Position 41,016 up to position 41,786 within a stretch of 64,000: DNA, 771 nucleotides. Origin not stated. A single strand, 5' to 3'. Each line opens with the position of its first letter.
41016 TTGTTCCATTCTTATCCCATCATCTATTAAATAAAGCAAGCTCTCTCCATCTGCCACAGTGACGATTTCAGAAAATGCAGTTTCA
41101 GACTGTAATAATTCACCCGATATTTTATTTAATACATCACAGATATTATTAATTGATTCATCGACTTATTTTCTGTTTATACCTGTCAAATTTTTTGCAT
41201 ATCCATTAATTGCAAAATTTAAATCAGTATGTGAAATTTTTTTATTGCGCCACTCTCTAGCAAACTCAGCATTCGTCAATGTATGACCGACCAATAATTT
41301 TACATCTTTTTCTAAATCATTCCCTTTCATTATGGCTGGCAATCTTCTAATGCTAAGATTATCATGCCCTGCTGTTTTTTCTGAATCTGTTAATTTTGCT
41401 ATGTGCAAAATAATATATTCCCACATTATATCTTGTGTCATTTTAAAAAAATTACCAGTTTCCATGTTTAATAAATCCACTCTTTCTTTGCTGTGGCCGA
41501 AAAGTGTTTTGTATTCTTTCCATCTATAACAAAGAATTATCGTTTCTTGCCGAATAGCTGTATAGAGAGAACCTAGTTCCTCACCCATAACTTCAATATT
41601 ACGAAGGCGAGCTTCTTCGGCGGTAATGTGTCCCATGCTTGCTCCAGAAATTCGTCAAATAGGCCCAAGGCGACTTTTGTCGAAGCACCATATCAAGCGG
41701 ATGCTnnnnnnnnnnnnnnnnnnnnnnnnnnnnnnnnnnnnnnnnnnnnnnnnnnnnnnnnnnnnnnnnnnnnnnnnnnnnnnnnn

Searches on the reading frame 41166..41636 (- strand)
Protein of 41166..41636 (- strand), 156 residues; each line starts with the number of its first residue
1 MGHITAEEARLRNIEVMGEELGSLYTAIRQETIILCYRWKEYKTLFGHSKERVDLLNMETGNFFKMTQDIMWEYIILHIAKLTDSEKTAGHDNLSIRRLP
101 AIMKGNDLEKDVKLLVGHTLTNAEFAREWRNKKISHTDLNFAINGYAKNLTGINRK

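Call 62: search_protein_families(library=padloc, proteins=[window:41166-41636:-], max_evalue=0.1)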
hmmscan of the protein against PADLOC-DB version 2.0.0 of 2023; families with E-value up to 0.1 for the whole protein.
window:41166-41636:- (156 aa): 0 families

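Call 77: search_protein_families(library=pfam, proteins=[window:41166-41636:-], max_evalue=1)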
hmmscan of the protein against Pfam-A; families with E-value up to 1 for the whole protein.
window:41166-41636:- (156 aa): 3 families
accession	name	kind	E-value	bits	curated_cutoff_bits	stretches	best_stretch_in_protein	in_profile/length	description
PF18734.6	HEPN_AbiU2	-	2.6e-21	76.4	26.8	1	19-147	2-144/193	AbiU2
PF16062.10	MavL-like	-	0.057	12.7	27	1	13-59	28-74/448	ADP-ribosylhydrolase MavL-like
PF11355.13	DUF3157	-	0.15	12.1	21.7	1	53-88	20-56/199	Protein of unknown function (DUF3157)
